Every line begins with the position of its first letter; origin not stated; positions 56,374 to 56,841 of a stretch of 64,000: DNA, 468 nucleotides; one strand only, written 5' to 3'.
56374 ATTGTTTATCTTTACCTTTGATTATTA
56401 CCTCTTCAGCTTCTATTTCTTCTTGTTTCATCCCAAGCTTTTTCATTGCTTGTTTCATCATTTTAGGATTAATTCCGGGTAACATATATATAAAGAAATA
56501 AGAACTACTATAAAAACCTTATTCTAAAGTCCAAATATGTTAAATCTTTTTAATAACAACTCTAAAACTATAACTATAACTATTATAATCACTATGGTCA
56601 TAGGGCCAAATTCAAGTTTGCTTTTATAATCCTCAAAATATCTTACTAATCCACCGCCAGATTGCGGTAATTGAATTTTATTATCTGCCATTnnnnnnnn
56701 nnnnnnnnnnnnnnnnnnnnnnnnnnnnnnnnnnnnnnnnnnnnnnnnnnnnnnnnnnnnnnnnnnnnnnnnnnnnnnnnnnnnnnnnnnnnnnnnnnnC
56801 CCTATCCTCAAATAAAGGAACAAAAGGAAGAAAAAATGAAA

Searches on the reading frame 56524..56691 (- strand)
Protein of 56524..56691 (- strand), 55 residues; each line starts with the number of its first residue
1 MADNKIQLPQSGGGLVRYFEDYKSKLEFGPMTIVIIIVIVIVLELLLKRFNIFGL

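Call 14: search_protein_families(library=pfam, proteins=[window:56524-56691:-], max_evalue=0.01)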
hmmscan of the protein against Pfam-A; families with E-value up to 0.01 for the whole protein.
window:56524-56691:- (55 aa): 1 family
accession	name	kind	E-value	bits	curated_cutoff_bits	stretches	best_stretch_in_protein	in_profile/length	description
PF03911.21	Sec61_beta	-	1.4e-08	35.1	27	1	11-48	1-38/41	Sec61beta family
